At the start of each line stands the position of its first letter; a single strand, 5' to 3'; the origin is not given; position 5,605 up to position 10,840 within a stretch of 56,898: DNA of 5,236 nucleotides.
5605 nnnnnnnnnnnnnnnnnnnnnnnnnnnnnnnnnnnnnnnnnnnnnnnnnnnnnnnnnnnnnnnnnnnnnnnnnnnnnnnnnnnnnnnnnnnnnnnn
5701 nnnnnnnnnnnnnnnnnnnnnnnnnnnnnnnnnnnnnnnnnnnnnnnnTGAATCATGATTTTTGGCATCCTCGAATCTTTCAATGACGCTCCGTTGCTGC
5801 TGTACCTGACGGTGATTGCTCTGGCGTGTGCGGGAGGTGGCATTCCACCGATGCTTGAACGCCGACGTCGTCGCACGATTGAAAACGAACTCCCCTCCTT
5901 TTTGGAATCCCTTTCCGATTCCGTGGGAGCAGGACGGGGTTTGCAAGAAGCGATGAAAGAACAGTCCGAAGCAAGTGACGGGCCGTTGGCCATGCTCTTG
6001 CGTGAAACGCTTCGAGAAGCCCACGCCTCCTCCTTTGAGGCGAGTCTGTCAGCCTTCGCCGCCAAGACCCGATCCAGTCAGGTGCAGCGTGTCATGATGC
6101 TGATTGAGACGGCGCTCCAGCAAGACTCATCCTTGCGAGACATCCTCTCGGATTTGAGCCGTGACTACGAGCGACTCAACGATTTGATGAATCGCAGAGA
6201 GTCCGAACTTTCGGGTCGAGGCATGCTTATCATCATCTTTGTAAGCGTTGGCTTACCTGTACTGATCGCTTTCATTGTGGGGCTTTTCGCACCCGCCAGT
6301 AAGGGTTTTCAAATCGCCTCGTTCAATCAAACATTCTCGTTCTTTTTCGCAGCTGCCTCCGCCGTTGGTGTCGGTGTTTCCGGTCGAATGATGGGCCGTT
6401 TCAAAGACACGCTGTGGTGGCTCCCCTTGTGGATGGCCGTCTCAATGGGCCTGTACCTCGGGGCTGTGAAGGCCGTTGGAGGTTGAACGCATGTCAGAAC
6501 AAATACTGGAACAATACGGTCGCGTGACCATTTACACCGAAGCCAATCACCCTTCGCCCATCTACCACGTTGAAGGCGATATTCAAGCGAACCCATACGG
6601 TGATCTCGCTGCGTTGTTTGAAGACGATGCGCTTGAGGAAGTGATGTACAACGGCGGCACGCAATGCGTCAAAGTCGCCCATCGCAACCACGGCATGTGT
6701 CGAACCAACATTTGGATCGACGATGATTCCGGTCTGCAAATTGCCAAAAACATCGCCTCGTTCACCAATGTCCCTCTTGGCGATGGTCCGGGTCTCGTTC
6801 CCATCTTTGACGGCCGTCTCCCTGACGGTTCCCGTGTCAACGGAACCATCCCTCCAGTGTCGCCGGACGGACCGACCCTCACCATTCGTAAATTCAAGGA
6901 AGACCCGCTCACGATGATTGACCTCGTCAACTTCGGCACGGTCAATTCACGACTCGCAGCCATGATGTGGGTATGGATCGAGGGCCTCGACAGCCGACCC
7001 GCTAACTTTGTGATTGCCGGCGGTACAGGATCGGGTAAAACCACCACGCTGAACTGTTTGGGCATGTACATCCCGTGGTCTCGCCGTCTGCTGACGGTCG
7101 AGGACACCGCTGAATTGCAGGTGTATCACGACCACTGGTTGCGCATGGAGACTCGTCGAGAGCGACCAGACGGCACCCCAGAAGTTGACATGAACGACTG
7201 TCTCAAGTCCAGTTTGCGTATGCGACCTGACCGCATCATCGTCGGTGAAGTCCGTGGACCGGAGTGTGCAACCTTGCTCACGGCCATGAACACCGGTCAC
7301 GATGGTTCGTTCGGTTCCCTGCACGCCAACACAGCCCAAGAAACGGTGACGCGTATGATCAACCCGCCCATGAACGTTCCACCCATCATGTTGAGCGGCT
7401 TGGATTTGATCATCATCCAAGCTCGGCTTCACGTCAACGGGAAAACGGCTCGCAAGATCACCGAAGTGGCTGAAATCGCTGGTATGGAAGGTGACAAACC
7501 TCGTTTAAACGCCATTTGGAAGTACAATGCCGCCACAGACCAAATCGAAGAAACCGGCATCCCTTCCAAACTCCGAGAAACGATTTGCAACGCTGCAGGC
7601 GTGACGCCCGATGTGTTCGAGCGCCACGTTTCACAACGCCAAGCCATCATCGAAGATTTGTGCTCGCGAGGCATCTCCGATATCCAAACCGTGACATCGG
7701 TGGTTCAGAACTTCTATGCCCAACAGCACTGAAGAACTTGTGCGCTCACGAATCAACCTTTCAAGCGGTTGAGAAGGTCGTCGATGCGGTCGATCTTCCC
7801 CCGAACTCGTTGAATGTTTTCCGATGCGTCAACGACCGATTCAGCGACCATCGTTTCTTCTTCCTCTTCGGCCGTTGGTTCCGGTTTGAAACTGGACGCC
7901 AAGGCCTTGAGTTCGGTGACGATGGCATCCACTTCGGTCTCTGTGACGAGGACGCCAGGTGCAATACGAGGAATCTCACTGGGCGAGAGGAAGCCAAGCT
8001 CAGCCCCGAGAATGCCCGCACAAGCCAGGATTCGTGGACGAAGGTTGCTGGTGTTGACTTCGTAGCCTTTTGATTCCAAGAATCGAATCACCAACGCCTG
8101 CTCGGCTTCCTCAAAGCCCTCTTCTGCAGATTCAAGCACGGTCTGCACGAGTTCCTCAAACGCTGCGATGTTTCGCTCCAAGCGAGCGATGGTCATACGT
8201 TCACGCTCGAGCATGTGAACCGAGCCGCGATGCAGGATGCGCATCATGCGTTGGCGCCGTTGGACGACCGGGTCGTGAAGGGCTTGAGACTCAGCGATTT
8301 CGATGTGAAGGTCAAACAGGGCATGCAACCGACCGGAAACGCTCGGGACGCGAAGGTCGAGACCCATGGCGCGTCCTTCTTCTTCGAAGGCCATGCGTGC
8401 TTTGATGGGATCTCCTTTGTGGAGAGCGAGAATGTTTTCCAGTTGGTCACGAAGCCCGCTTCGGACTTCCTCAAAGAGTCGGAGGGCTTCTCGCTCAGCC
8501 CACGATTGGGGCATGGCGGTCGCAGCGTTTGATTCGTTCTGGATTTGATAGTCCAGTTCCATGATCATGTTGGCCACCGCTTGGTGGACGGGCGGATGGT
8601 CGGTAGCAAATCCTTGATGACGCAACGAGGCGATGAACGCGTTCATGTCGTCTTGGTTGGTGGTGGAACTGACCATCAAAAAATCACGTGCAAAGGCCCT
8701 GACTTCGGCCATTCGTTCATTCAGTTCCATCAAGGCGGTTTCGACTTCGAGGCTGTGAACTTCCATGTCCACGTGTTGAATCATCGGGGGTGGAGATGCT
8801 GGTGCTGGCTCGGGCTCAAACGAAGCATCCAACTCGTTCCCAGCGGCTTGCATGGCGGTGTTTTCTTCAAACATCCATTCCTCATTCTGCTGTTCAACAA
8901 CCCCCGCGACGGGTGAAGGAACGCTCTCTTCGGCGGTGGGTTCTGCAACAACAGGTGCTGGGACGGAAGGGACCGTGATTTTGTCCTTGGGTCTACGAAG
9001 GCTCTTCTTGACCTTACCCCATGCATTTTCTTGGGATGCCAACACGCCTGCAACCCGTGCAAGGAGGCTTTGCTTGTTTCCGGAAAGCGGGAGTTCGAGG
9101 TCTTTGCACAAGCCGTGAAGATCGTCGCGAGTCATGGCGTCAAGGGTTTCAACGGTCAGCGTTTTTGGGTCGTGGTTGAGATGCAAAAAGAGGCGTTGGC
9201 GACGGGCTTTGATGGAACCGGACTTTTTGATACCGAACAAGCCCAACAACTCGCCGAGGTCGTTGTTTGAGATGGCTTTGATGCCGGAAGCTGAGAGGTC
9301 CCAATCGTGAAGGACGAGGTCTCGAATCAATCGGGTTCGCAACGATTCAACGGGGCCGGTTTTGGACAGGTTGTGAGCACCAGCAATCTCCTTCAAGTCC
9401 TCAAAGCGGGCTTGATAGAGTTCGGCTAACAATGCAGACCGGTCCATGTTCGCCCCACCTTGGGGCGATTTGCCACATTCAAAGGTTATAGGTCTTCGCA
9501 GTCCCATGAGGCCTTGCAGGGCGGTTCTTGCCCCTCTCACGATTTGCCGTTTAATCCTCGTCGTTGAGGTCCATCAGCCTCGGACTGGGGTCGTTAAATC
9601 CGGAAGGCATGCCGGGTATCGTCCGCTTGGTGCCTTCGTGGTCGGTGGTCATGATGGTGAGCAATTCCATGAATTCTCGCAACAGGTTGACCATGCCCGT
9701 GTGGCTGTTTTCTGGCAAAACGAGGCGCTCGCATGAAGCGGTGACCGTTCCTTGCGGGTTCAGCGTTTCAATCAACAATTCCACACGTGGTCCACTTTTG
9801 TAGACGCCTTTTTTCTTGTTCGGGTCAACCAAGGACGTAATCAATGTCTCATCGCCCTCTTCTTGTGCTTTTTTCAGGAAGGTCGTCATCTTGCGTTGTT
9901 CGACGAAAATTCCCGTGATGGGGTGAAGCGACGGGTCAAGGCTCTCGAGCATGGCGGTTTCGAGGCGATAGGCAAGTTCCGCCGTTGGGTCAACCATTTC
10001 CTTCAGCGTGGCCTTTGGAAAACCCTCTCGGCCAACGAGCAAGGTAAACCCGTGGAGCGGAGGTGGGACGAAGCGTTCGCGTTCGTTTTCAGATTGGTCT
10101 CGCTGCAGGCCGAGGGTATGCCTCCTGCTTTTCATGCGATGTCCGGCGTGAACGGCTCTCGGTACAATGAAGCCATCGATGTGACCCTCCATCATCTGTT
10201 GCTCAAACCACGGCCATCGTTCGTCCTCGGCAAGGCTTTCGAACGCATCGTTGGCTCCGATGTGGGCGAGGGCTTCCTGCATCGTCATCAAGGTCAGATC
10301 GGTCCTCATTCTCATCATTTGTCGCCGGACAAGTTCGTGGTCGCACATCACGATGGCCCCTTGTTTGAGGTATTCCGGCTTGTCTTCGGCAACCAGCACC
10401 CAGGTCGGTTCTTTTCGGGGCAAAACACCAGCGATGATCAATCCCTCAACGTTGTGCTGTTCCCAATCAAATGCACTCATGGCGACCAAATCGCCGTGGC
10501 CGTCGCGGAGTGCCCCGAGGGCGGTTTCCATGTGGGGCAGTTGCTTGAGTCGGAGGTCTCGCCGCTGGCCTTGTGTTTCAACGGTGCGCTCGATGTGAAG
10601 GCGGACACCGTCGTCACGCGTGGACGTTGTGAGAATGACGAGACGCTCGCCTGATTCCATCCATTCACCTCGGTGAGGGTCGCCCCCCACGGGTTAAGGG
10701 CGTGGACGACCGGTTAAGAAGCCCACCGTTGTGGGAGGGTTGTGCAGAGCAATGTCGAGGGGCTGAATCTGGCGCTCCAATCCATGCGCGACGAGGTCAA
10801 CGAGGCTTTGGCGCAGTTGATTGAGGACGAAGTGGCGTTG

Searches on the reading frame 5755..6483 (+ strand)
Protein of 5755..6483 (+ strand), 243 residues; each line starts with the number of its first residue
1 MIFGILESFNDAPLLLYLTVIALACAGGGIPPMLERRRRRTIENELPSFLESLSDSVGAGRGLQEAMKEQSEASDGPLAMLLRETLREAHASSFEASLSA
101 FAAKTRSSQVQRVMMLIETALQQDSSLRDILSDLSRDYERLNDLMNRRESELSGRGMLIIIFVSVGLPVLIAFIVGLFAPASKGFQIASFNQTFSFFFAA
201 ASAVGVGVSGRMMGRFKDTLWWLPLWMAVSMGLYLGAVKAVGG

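Call 23: search_protein_families(library=pfam, proteins=[window:5755-6483:+], max_evalue=0.001)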
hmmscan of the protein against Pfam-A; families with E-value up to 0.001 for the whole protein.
window:5755-6483:+ (243 aa): 1 family
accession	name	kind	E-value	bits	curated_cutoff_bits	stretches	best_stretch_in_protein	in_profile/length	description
PF00482.28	T2SSF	-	1.2e-09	38.6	25.2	1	49-174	1-124/125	Type II secretion system (T2SS), protein F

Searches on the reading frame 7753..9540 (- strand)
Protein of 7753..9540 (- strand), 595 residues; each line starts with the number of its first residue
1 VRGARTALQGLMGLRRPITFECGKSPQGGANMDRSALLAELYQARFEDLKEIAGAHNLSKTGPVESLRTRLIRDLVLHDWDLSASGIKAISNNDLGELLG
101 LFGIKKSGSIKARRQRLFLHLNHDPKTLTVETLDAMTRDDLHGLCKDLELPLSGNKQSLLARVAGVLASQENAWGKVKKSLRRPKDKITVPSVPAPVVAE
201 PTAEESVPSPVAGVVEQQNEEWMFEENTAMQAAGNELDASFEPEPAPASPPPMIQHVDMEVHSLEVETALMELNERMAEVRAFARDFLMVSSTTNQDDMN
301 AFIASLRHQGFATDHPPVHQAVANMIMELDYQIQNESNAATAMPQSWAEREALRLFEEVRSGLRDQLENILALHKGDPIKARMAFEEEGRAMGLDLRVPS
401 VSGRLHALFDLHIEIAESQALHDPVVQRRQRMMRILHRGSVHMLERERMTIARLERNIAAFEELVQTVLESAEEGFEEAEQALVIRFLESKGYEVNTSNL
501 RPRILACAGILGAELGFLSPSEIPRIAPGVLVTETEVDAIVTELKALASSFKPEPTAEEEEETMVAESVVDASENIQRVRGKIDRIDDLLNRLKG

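Call 23: search_protein_families(library=pfam, proteins=[window:7753-9540:-], max_evalue=0.001)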
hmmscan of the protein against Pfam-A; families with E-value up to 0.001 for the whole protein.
window:7753-9540:- (595 aa): 2 families
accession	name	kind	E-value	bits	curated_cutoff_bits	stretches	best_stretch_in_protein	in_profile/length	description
PF02037.33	SAP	-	1.6e-06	28.1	23.9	0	133-163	2-32/37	SAP domain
PF18953.6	SAP_new25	-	2.1e-05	24.5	26.3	1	138-171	10-43/51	SAP domain-containing new25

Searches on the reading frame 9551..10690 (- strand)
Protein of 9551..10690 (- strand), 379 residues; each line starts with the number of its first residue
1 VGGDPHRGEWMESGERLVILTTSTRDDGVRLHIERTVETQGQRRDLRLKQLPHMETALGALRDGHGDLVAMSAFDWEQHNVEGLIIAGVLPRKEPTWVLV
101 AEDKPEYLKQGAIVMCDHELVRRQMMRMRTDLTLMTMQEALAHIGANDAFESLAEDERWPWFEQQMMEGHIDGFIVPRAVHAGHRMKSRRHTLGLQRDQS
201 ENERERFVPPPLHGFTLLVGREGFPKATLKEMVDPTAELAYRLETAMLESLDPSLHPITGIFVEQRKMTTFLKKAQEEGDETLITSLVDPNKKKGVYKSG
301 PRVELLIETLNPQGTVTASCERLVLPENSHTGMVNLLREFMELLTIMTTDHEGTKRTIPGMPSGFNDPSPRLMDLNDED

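Call 23: search_protein_families(library=pfam, proteins=[window:9551-10690:-], max_evalue=0.001)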
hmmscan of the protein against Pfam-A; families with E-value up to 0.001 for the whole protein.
window:9551-10690:- (379 aa): 0 families

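Call 49: search_protein_families(library=pfam, proteins=[window:9551-10690:-], max_evalue=10)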
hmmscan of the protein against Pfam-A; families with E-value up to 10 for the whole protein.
window:9551-10690:- (379 aa): 1 family
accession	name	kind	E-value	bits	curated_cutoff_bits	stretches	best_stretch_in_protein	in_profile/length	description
PF01379.25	Porphobil_deam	-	0.0032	17.5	22.1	1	60-135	62-139/207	Porphobilinogen deaminase, dipyromethane cofactor binding domain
